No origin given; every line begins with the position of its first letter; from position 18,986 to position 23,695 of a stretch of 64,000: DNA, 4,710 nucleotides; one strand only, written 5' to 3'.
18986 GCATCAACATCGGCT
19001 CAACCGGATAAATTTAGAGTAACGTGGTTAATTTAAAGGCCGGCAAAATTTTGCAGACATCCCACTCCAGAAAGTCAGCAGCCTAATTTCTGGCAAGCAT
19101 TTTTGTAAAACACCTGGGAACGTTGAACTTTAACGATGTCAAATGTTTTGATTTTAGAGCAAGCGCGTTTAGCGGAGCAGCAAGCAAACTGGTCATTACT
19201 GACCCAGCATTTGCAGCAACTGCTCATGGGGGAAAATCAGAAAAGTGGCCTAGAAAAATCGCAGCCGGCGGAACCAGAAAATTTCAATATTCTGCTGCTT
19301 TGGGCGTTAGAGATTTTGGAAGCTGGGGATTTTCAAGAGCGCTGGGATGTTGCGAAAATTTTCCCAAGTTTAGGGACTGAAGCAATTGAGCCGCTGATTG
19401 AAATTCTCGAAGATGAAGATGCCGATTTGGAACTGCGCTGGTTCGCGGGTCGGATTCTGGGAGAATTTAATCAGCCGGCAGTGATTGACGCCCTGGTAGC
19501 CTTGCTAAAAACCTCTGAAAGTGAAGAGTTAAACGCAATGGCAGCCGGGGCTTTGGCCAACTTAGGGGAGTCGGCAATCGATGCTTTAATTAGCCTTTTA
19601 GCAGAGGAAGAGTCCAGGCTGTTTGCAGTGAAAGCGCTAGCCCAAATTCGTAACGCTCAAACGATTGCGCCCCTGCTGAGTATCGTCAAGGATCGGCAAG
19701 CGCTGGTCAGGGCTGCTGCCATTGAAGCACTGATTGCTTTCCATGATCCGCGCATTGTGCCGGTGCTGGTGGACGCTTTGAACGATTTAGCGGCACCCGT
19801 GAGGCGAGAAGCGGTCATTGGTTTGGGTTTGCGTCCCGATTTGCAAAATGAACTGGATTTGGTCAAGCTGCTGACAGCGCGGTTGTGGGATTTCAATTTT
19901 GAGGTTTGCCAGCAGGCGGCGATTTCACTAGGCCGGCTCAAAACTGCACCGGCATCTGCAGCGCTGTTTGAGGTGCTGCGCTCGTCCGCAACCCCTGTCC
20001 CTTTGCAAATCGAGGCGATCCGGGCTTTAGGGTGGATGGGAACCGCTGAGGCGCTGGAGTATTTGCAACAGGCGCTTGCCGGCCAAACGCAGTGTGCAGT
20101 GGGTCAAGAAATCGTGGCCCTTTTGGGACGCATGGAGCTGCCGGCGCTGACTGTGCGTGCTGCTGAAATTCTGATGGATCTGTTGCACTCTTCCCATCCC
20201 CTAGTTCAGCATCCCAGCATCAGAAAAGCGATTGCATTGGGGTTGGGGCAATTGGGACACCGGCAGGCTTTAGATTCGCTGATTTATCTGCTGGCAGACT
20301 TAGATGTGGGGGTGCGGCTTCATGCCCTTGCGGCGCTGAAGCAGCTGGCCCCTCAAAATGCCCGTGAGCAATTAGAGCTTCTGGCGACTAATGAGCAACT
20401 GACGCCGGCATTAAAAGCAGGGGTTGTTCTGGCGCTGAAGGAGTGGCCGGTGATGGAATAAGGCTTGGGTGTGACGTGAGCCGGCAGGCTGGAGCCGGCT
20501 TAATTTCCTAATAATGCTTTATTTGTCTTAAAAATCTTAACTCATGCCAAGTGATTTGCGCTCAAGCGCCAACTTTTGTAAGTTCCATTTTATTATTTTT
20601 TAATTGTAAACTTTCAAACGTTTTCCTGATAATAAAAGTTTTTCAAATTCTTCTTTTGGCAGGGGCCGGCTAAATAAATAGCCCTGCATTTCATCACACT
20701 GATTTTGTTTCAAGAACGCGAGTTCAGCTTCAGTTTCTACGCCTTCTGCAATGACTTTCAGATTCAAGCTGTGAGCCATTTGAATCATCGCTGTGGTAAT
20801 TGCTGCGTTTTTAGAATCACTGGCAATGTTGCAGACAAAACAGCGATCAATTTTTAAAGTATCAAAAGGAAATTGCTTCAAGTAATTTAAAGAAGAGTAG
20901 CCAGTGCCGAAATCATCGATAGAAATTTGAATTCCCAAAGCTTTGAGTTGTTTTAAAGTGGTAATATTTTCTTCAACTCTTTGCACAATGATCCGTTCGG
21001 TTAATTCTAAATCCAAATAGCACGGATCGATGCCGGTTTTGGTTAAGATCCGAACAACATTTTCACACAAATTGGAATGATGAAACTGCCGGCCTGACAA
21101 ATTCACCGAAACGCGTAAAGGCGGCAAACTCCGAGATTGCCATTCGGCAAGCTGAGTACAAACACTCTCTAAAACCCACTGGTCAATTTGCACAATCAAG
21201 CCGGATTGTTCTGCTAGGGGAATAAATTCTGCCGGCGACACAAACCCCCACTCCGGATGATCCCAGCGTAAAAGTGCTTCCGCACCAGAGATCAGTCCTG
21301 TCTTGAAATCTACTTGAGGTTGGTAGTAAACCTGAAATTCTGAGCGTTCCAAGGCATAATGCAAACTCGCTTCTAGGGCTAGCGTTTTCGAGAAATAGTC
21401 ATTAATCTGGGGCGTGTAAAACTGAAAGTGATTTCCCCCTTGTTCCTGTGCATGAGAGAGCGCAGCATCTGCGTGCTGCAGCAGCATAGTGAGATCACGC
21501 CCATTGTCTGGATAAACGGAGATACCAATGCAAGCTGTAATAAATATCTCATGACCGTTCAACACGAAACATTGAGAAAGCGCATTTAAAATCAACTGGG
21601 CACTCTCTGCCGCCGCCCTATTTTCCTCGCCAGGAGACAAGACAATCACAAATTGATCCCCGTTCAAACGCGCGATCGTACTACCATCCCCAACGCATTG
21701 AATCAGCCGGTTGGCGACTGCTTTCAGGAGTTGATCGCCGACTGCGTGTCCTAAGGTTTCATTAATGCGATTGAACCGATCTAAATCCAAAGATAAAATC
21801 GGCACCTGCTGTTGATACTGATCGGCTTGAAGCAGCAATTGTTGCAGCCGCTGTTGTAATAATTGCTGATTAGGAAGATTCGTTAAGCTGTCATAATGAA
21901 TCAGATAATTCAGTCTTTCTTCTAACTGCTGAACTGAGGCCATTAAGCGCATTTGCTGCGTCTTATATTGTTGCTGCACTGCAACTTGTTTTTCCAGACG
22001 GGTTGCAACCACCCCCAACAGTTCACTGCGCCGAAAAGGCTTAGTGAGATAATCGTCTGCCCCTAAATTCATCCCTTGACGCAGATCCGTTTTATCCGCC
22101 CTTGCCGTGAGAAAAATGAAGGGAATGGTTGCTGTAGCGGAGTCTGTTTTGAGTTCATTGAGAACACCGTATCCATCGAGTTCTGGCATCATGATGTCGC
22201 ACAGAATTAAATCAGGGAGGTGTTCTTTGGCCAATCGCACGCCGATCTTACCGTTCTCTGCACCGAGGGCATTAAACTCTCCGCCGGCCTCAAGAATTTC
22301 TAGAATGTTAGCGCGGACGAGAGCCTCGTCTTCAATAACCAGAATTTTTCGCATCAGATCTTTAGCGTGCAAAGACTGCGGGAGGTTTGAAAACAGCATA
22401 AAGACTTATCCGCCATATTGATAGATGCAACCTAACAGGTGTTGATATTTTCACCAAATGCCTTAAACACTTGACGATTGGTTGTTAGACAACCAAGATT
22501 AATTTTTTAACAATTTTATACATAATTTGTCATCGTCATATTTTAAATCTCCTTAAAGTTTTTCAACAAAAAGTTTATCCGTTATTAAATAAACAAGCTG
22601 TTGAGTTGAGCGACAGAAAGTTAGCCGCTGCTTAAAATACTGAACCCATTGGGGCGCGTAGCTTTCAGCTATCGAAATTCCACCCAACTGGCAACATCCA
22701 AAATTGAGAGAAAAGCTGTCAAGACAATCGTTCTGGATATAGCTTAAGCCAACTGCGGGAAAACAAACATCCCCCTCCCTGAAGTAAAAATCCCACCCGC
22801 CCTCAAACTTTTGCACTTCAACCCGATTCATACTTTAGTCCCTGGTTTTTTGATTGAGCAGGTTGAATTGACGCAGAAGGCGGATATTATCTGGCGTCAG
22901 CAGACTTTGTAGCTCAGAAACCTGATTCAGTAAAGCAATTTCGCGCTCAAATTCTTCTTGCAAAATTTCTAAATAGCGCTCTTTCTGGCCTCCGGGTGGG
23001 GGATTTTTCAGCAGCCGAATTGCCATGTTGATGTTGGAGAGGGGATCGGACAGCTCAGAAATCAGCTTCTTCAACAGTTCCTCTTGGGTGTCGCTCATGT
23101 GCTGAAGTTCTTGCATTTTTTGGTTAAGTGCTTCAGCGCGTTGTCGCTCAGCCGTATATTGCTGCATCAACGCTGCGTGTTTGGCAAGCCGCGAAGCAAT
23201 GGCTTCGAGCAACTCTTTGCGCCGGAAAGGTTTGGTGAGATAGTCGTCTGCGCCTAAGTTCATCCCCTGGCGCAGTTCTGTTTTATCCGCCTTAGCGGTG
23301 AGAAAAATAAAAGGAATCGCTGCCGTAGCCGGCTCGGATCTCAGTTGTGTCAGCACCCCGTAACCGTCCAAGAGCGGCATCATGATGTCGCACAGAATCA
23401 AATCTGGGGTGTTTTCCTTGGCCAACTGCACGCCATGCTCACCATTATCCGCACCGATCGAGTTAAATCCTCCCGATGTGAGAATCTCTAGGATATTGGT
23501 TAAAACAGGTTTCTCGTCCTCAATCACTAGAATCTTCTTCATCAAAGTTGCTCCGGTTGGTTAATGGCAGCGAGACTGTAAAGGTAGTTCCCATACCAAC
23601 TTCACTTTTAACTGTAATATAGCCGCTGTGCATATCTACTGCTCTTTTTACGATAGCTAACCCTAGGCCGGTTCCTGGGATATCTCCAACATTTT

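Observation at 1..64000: Hyper-abundant palindromic octamer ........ (core RCCGGC), a HIP-like genome signature distinct from canonical HIP1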

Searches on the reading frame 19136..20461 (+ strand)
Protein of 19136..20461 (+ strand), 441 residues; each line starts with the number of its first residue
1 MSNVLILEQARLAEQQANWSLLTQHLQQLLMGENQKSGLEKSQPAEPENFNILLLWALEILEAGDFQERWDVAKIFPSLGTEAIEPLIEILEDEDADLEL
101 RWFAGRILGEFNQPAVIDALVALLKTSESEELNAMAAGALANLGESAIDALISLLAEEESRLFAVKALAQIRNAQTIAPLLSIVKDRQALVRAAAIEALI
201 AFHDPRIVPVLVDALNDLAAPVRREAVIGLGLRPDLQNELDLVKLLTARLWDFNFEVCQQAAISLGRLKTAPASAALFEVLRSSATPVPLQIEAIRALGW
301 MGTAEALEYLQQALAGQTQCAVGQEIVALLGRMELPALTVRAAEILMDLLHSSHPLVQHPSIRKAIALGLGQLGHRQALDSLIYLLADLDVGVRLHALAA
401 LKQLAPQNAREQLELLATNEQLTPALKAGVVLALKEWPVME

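Call 8: search_protein_families(library=pfam, proteins=[window:19136-20461:+])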
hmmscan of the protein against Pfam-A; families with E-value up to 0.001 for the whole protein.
window:19136-20461:+ (441 aa): 9 families
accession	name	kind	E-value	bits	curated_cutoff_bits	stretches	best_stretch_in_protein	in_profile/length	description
PF13646.12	HEAT_2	-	4.8e-42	142.6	27.7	5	148-230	1-87/88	HEAT repeats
PF03130.22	HEAT_PBS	-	4e-24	82.8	20.9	1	191-217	1-27/27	PBS lyase HEAT-like repeat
PF02985.28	HEAT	-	1.8e-06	28.1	23.5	0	179-202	4-27/31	HEAT repeat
PF00514.29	Arm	-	1.1e-05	25.7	20.6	0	116-143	13-39/41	Armadillo/beta-catenin-like repeat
PF01602.26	Adaptin_N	-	0.00013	21.2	37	0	328-416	101-189/524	Adaptin N terminal region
PF25786.1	HEAT_GCN1_C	-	0.00022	21.7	27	0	376-426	66-113/151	GCN1-like, C-terminal HEAT repeats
PF01347.28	Vitellogenin_N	-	0.00031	19.9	24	0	150-217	473-541/590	Lipoprotein amino terminal region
PF12717.13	Cnd1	-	0.00062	20.3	26.4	0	191-283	2-99/162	non-SMC mitotic condensation complex subunit 1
PF05918.17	API5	-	0.00071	19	27.4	0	73-143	50-123/536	Apoptosis inhibitory protein 5 (API5)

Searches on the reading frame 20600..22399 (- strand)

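Call 9: search_protein_families(library=pfam, proteins=[window:20600-22399:-])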
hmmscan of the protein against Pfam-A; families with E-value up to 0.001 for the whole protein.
window:20600-22399:- (599 aa): 3 families
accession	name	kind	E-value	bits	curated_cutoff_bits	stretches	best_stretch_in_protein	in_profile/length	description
PF00563.25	EAL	-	2.5e-82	276.2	31.3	1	345-579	3-236/236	EAL domain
PF00990.26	GGDEF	-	4.7e-43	147.2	23.8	1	168-323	2-160/161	Diguanylate cyclase, GGDEF domain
PF00072.30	Response_reg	-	6.2e-26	91.2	30.2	1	19-130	1-109/111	Response regulator receiver domain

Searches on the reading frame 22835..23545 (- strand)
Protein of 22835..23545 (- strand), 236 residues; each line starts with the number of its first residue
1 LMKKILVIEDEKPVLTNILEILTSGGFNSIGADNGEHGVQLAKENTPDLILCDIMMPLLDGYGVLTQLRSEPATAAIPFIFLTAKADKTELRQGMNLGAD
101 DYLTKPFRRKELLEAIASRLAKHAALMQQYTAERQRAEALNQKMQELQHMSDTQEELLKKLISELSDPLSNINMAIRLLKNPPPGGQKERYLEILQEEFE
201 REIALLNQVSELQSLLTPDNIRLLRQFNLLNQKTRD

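Call 9: search_protein_families(library=pfam, proteins=[window:22835-23545:-])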
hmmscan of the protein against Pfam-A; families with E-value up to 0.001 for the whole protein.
window:22835-23545:- (236 aa): 1 family
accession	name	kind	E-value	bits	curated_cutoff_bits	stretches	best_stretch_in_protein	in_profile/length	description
PF00072.30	Response_reg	-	5.5e-27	94.6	30.2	1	5-116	1-110/111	Response regulator receiver domain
